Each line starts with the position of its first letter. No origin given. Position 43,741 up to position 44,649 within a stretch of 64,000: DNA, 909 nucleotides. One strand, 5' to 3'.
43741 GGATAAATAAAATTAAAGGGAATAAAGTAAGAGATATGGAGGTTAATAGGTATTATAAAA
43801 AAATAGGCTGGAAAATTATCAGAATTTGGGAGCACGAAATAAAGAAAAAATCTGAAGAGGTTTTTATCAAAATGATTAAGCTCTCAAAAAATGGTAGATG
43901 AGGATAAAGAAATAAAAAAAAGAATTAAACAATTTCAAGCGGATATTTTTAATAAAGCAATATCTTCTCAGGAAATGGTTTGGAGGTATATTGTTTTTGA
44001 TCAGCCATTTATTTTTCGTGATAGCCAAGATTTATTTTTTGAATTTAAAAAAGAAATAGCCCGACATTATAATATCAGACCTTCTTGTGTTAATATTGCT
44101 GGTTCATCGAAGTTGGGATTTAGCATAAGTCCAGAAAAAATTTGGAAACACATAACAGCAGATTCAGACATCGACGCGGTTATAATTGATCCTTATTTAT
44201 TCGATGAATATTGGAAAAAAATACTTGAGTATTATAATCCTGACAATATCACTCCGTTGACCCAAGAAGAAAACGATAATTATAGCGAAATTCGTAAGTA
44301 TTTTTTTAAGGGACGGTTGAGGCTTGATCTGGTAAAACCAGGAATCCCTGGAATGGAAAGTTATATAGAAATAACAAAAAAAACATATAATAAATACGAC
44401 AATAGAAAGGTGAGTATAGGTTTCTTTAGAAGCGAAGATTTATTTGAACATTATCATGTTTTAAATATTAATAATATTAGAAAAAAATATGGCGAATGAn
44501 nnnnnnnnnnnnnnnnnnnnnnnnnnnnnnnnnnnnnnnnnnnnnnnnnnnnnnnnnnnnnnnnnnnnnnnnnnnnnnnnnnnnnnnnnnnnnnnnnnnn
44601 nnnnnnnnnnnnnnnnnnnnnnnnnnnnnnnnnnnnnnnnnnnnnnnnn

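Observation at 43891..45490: Operonic pair of a minimal nucleotidyltransferase-fold protein and a standalone DUF262 protein: a candidate novel defence module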

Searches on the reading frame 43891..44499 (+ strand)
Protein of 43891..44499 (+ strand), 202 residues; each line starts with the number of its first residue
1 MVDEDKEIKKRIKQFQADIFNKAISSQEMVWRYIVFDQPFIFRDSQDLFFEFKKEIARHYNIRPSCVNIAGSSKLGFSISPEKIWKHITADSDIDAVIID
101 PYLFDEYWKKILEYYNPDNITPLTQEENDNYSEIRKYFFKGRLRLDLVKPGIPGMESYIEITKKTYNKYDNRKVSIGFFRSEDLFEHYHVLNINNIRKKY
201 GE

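Call 3: search_protein_families(library=pfam, proteins=[window:43891-44499:+], max_evalue=1)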
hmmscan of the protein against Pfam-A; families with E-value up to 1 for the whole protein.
window:43891-44499:+ (202 aa): 0 families

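Call 4: search_protein_families(library=padloc, proteins=[window:43891-44499:+], max_evalue=1)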
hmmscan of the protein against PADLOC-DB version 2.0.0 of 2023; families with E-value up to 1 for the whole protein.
window:43891-44499:+ (202 aa): 0 families

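Call 5: search_protein_families(library=ncbifam, proteins=[window:43891-44499:+], max_evalue=1)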
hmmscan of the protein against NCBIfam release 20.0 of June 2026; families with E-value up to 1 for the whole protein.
window:43891-44499:+ (202 aa): 0 families

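Call 6: find_homologous_proteins(query=window:43891-44496:+, max_evalue=0.001)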
Query window:43891-44496:+ (202 aa): 21 proteins with E <= 0.001 among 135 candidates.
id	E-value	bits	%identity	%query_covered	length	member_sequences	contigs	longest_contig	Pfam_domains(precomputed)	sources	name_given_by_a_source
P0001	1.1e-131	455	100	100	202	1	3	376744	-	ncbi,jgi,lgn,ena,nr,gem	ncbi:MAG TPA: hypothetical protein P5089_00330 [Candidatus Portnoybacteria bacterium]|nr:hypothetica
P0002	1.6e-76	275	61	97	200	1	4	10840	-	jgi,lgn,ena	-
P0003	6.7e-44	168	45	92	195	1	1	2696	-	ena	-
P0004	1.0e-43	168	46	98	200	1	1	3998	-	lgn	-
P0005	3.8e-36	143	40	92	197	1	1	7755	-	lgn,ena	-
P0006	2.4e-33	134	41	93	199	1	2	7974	-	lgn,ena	-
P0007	1.0e-32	132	39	96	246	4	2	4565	-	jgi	jgi:hypothetical protein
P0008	2.2e-32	131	40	92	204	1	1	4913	-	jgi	jgi:hypothetical protein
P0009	3.8e-31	126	37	98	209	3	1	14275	-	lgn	-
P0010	1.1e-30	125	38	93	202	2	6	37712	-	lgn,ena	-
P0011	1.4e-30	125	39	96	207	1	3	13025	-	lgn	-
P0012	2.3e-30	124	37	96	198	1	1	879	-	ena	-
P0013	2.4e-30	124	38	97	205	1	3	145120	-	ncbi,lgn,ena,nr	nr:hypothetical protein [Clostridioides sp.]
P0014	2.5e-30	124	38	99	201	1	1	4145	-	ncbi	-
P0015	3.7e-29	120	39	95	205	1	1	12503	-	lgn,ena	-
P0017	1.4e-28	118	36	97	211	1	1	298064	-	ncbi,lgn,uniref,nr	ncbi:hypothetical protein [Bacillus sp. YKCMOAS1]|uniref:hypothetical protein n=1 Tax=Bacillus sp. Y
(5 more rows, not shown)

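Call 7: search_solved_structures(query=window:43891-44496:+, max_evalue=10)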
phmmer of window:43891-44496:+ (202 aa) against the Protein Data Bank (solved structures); distinct sequences matched with E-value up to 10: 0.

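Call 11: find_encoding_contigs(protein=P0013, flank=8000, max_places=2)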
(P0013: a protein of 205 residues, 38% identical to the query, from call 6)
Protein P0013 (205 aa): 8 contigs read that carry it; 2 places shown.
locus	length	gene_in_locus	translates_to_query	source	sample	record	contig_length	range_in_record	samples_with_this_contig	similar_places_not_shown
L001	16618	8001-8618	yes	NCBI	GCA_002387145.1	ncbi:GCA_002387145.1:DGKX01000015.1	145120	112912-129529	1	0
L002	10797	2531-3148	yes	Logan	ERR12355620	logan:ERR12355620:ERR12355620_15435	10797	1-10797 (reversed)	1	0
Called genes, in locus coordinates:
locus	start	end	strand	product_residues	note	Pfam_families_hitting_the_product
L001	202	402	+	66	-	PF12844:HTH_19 (weak), PF13560:HTH_31 (weak), PF01381:HTH_3, PF13443:HTH_26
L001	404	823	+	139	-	-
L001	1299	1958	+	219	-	-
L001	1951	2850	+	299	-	PF13349:DUF4097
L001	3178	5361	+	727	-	PF22896:OB_RNR_1st (faint), PF08206:OB_RNB, PF17876:CSD2, PF08206:OB_RNB, PF17849:OB_Dis3, PF17876:CSD2, PF00773:RNB, PF00575:S1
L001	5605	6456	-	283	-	PF01987:AIM24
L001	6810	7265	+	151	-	PF01668:SmpB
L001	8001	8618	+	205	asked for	-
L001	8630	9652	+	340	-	PF03235:GmrSD_N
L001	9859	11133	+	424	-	PF01555:N6_N4_Mtase, PF01170:UPF0020 (faint), PF08241:Methyltransf_11 (faint)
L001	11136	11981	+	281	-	-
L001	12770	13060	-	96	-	-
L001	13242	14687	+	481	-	PF04851:ResIII, PF00270:DEAD, PF00271:Helicase_C, PF03880:DbpA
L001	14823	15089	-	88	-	PF00589:Phage_integrase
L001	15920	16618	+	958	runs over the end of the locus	PF20585:Pectate_lyase_5 (weak), PF04122:CW_binding_2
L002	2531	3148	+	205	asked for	-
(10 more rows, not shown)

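Call 12: find_encoding_contigs(protein=P0017, flank=8000, max_places=2)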
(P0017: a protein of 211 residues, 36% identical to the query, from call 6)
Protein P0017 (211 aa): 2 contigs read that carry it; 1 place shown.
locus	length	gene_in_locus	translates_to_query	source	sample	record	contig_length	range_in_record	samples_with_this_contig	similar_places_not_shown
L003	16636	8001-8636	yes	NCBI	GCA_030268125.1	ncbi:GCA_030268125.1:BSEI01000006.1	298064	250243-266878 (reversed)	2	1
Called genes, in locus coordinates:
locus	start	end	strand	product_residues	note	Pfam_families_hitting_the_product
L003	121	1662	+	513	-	PF00117:GATase, PF07722:Peptidase_C26, PF02540:NAD_synthase (weak), PF00958:GMP_synt_C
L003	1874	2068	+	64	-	-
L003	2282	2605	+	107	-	-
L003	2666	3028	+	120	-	-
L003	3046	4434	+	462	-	PF01580:FtsK_SpoIIIE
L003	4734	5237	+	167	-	-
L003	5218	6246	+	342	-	PF18106:Rol_Rep_N, PF02486:Rep_trans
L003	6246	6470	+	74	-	PF11372:DUF3173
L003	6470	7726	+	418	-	PF13102:Phage_int_SAM_5 (weak), PF14659:Phage_int_SAM_3 (weak), PF00589:Phage_integrase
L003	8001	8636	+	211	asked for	-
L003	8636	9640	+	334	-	PF03235:GmrSD_N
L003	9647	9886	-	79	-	-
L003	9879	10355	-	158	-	PF04073:tRNA_edit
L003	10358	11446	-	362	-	PF05899:Cupin_3 (faint), PF07883:Cupin_2, PF12833:HTH_18, PF00165:HTH_AraC (weak)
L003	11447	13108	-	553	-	PF00682:HMGL-like, PF22615:IPMS_D2, PF08502:LeuA_dimer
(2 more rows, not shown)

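Call 14: find_related_loci(query=A1, collection=genome_contigs, flank=8000)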
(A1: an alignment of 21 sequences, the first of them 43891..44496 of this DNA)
Query A1 (202 aa) in genome_contigs; peptide patterns used: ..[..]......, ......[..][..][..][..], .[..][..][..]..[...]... (x = any residue, [..] = any of these).
600 stretches matched a pattern (row limit reached: there are more); 120 encode a relative of the query (tblastn E <= 1e-3); the best 80 are kept; 80 distinct loci.
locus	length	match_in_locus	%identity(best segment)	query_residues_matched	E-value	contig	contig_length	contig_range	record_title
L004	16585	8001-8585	35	1-197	2e-38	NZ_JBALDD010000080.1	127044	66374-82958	MAG: Nostoc sp. isolate P12649 bin 6 NODE_60_length_127044_cov_152.088248, whole genome shotgun sequence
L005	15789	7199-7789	38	1-198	1e-37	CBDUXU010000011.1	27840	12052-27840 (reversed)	MAG TPA_asm: uncultured bacterium isolate SRR22302371_binner23_Refined_36 genome assembly, contig: ERZ26661859.923, whol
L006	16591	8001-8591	35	1-199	7e-38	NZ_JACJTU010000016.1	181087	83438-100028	Nostoc paludosum FACHB-159 contig16, whole genome shotgun sequence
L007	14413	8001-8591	35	1-199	4e-37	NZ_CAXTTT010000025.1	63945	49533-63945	MAG: uncultured Nostoc sp. isolate public_SRR14721954_metawrap_bin.4 public_SRR14721954_metawrap_bin.4_25, whole genome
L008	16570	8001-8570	36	7-197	3e-37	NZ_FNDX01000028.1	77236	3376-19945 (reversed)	Paenibacillus typhae strain CGMCC 1.11012, whole genome shotgun sequence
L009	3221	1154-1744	36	1-199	1e-36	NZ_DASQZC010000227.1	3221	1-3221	MAG: Nostoc sp. isolate SMAG_U11081 k141_102982, whole genome shotgun sequence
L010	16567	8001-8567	37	8-197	2e-36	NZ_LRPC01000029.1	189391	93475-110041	Roseivirga spongicola strain UST030701-084 contig_5, whole genome shotgun sequence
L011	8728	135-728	34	1-199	5e-36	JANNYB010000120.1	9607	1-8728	MAG: Acidobacteriota bacterium isolate VAR_34_metabat_1 VAR_34_k141_1396455, whole genome shotgun sequence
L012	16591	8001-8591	34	1-199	2e-35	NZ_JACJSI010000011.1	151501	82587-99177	Nostoc flagelliforme FACHB-838 contig11, whole genome shotgun sequence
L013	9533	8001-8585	33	1-198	4e-34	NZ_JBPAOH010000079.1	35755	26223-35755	Tolypothrix sp. VBCCA 56010 strain VBCCA:56010 contig00079, whole genome shotgun sequence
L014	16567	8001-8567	35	8-197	8e-34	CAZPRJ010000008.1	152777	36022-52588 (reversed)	MAG TPA_asm: uncultured Microcoleus sp. isolate SRP063590_co1_133 genome assembly, contig: NODE_96_length_152777_cov_7.2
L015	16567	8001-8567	35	7-197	1e-32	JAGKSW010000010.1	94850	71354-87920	MAG: Nostoc sp. TH1S01 contig-11, whole genome shotgun sequence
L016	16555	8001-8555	33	1-187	2e-31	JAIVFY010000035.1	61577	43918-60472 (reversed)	Nostoc sp. XA013 NODE_35_length_61577_cov_155.797933, whole genome shotgun sequence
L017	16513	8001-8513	36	25-197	3e-31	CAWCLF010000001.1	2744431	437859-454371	MAG: uncultured Spirochaetota bacterium isolate MFD03726.bin.1.133 genome assembly, contig: contig_29797, whole genome s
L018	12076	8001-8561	34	8-197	7e-30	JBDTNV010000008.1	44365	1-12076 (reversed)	MAG: Ignavibacteria bacterium isolate cluster3_bin.159 NODE_2113_length_44365_cov_8.607854, whole genome shotgun sequenc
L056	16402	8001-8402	29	8-151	2e-14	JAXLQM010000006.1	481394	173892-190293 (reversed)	MAG: Bryobacteraceae bacterium isolate STL-ACI3 C4.145.fa-6, whole genome shotgun sequence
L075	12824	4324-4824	32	27-188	2e-12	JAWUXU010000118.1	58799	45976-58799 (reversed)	MAG: Paraglaciecola sp. isolate HBSea_ice_MAG710 BAT.710_606562_flag=0_multi=21.8808_len=58799, whole genome shotgun seq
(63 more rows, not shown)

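Call 18: predict_structure(alignment_id=A1)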
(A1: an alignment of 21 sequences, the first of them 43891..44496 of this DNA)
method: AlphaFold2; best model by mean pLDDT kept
length: 202 residues; sequences in the alignment: 21
mean_pLDDT: 90.1   pTM: 0.86
mean pLDDT of the five models: 90.1, 90.0, 89.9, 89.9, 89.8
residues with pLDDT >= 90: 139; 70-90: 54; 50-70: 9; < 50: 0
segments of 3 or more residues with pLDDT < 50: none
pLDDT, mean of each block of 10 residues (from residue 1): 84 95 95 94 94 97 97 94 90 95 94 72 78 86 83 85 92 94 96 91 60
secondary structure, 60 per line:
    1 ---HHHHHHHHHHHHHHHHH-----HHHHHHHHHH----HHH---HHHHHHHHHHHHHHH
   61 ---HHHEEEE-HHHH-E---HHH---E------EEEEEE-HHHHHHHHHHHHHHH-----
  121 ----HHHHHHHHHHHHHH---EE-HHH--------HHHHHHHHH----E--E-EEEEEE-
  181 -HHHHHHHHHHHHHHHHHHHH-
elements in order: H4-20 H26-35 H46-60 E67-70 H72-75 E94-99 H101-115 H125-138 H156-164 E174-179 H182-201

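Call 27: search_protein_families(library=pfam, alignment_id=A1, max_evalue=10)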
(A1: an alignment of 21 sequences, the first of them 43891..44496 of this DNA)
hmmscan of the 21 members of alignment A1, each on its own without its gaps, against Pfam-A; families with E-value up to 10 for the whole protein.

A. member 1, window:43891-44496:+ (202 aa): 0 families

B. families by the number of members that match (of 21 scanned): 8 families
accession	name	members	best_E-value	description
PF01909.29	NTP_transf_2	9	0.0047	Nucleotidyltransferase domain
PF16074.10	PilW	2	0.055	Type IV Pilus-assembly protein W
PF02252.23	PA28_C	1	0.039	Proteasome activator PA28, C-terminal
PF05769.16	SIKE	1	0.19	SIKE family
PF14304.11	CSTF_C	1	0.21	Transcription termination and cleavage factor C-terminal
PF01514.23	YscJ_FliF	1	0.28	Secretory protein of YscJ/FliF family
PF17247.7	DUF5316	1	0.29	Family of unknown function (DUF5316)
PF12845.12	TBD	1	0.34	TBD domain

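Call 28: search_solved_structures(query=A1, max_evalue=10, show_alignments=3)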
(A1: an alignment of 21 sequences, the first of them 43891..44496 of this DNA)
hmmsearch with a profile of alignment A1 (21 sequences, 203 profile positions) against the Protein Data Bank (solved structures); distinct sequences matched with E-value up to 10: 1.
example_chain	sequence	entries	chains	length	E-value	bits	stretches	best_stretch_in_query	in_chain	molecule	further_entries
3kbg_A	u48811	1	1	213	0.74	12.8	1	58-83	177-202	30S ribosomal protein S4e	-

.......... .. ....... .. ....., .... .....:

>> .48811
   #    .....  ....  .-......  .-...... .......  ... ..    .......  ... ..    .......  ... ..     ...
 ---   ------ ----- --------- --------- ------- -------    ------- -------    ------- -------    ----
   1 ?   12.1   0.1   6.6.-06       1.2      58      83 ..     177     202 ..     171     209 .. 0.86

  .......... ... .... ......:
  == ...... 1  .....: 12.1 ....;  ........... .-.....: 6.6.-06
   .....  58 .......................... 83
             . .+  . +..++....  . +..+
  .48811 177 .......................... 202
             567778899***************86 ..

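Call 33: fold_search(model_id=the predicted structure, library=pdb)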
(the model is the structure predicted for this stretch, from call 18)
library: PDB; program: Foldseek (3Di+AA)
matches with E <= 10: 48; with E <= 0.001: 0
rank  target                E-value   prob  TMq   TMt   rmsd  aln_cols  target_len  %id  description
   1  9xrl_V                2.6e+00  0.02  0.11  0.05  12.8       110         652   12  Structure of mouse cytoplasmic lattice (CPL) repeating unit (released 2026-03-18)
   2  3vnb                  3.7e+00  0.02  0.13  0.17  16.2       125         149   11  Structural insights into small RNA sorting and mRNA binding by Arabidopsis Ago domains (released 2012-10-10)
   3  9xrl_T                3.9e+00  0.01  0.10  0.05  12.9       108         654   12  Structure of mouse cytoplasmic lattice (CPL) repeating unit (released 2026-03-18)
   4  7zxx                  4.4e+00  0.05  0.12  0.05   7.7        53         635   11  K563H Mutant of Recombinant CODH-II (released 2023-03-15)
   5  7ug7_SB               4.4e+00  0.02  0.15  0.13  13.8       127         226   14  70S ribosome complex in an intermediate state of translocation bound to EF-G(GDP) stalled by Argyrin B (released 2022-05-18)
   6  4plh_C                4.4e+00  0.01  0.12  0.09  13.4       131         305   18  Crystal structure of ancestral apicomplexan malate dehydrogenase with oxamate. (released 2014-07-02)
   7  8x9d                  4.7e+00  0.05  0.12  0.05   7.7        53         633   11  Crystal structure of CO dehydrogenase mutant with increased affinity for electron mediators in high PEG concentration (released 2024-04-17)
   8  7zx5                  5.0e+00  0.05  0.13  0.05   7.7        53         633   11  I567T Mutant of Recombinant CODH-II (released 2023-03-15)
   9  6t7j_D                5.0e+00  0.04  0.12  0.05   8.1        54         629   17  As-isolated Ni-free crystal structure of carbon monoxide dehydrogenase from Thermococcus sp. AM4 produced without CooC (released 2020-11-18)
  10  7b9a_B                5.3e+00  0.03  0.12  0.05   8.6        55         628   16  CooS-V with Xe-soaked (released 2022-01-12)
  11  2mr6_MODEL_1_A        5.3e+00  0.01  0.12  0.16  15.2       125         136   18  Solution NMR Structure of De novo designed protein, Northeast Structural Genomics Consortium (NESG) Target OR4 (released 2014-08-06)
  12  3p4y                  5.3e+00  0.01  0.14  0.09  18.1       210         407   11  Helicase domain of reverse gyrase from Thermotoga maritima - P2 form (released 2011-06-15)
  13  9fpf                  5.6e+00  0.04  0.13  0.05   7.6        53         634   11  Ni,Fe-CODH : Ti(III)-reduced pH 8.0 (released 2025-07-30)
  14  7zxc                  5.6e+00  0.04  0.13  0.05   7.8        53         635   11  H96D Mutant of Recombinant CODH-II (released 2023-03-15)
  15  7zy1                  6.0e+00  0.04  0.13  0.05   7.7        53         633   11  I567A Mutant of Recombinant CODH-II (released 2023-03-15)
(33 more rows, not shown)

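Call 37: search_protein_representatives(alignment_id=A1)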
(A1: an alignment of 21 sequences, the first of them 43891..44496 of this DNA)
Query: 21 sequences, 203 profile positions. Proteins with E-value up to 0.001 (for the whole library): 1615; up to 1e-10: 880; up to 1e-30: 73. The best 150 are listed.
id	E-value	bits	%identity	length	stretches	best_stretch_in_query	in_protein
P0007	9.9e-79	280.1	-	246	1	4-202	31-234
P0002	2.3e-71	256.1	-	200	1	5-200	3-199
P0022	9.2e-70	250.9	-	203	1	3-198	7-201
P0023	8.1e-68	244.5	-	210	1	9-201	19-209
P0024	4.9e-66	238.7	-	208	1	5-201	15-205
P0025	1.7e-63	230.4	-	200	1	5-196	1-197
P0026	2.1e-62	226.9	-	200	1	10-200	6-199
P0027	1.3e-59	217.7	-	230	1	10-196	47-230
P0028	4.9e-58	212.6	-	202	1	8-202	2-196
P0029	9.9e-58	211.6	-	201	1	10-198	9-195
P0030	1.1e-57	211.4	-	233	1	5-198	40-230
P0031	2.5e-57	210.3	-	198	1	6-200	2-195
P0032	6.3e-57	209.0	-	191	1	8-197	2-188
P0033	4.1e-51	190.0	-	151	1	51-199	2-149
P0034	1.4e-50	188.3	-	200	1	12-196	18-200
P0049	2.2e-38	148.4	-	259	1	6-200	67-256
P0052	8.3e-38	146.5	-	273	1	5-192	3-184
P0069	1.2e-34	136.2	-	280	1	5-196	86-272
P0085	1.9e-32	129.0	-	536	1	6-188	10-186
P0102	1.0e-29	120.1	-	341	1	11-194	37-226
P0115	2.5e-28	115.6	-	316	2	91-200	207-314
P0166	1.4e-24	103.4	-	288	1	11-200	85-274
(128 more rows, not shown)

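Call 38: search_protein_families(library=pfam, proteins=[P0085, P0102, P0115, P0052, P0069, P0166, P0049], max_evalue=0.1)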
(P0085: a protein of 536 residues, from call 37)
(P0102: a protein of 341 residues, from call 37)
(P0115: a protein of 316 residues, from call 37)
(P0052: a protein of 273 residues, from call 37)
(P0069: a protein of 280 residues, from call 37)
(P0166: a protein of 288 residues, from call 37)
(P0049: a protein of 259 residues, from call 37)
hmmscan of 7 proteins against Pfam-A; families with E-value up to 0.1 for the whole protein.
P0085 (536 aa): 1 family
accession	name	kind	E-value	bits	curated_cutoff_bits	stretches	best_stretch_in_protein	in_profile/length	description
PF03235.19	GmrSD_N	-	5.3e-21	76.1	33.2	1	220-352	12-198/199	GmrSD restriction endonuclease, N-terminal domain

P0102 (341 aa): 2 families
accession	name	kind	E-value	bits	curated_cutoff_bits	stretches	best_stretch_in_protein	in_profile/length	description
PF19212.5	CoV_NSP2_C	-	0.014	16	25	1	264-312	49-95/116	Coronavirus replicase NSP2, C-terminal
PF20431.4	E_motif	-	0.069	13.8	27.3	0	309-339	2-32/63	E motif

P0115 (316 aa): 0 families

P0052 (273 aa): 0 families

P0069 (280 aa): 0 families

P0166 (288 aa): 0 families

P0049 (259 aa): 0 families

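Call 40: search_solved_structures(query=A2, max_evalue=10, show_alignments=5)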
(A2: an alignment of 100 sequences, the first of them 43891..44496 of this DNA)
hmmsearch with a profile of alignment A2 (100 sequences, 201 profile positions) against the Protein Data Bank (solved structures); distinct sequences matched with E-value up to 10: 1.
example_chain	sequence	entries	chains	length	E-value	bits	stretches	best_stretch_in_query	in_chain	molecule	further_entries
7mcd_A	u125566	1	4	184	0.005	19.7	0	91-120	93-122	AI-designed TIM-barrel F15C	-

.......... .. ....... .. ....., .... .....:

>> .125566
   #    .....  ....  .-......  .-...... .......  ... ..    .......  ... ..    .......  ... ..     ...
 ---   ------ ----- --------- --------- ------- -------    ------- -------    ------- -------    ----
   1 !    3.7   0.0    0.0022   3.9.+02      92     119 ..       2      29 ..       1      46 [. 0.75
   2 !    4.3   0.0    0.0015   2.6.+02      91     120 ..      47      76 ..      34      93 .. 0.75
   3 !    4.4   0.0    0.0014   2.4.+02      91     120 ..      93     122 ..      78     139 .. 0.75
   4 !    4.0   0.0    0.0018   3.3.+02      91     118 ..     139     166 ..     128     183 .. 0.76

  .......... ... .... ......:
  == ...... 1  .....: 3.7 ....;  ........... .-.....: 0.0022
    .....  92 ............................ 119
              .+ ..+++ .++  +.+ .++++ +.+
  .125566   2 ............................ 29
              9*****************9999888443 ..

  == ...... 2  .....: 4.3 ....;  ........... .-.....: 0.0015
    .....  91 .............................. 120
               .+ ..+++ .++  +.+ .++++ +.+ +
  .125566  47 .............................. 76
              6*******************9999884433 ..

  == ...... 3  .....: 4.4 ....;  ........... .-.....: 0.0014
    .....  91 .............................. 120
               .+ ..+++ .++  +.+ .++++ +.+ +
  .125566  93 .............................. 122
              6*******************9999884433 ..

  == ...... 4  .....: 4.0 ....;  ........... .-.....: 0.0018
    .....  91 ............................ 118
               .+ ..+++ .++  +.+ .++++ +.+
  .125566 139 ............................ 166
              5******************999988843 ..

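Call 41: search_protein_families(library=pfam, alignment_id=A2, max_evalue=1)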
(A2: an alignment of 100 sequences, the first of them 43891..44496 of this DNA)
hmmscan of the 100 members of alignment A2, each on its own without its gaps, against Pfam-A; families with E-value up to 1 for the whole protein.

A. member 1, window:43891-44496:+ (202 aa): 0 families

B. families by the number of members that match (of 100 scanned): 37 families (the first 25 are shown)
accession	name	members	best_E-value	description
PF01909.29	NTP_transf_2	38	0.00024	Nucleotidyltransferase domain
PF18765.7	Polbeta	9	0.0054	Polymerase beta, Nucleotidyltransferase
PF14544.11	DUF4443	2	0.011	Domain of unknown function (DUF4443)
PF00882.24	Zn_dep_PLPC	2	0.035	Zinc dependent phospholipase C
PF03052.20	Adeno_52K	1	0.0038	Adenoviral protein L1 52/55-kDa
PF17618.7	SL4P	1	0.0096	Uncharacterized Strongylid L4 protein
PF22014.2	DUF6932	1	0.015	Family of unknown function (DUF6932)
PF07631.16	PSD4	1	0.03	Protein of unknown function (DUF1592)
PF05113.18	DUF693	1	0.038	Protein of unknown function (DUF693)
PF03410.18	Peptidase_M44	1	0.039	Metallopeptidase from vaccinia pox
PF11417.13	Inhibitor_G39P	1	0.039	Loader and inhibitor of phage G40P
PF09357.15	RteC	1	0.04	RteC protein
PF13929.11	mRNA_stabil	1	0.042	mRNA stabilisation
PF22036.2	MoaF_like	1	0.067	MoaF-like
PF19736.4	DUF6226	1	0.069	Family of unknown function (DUF6226)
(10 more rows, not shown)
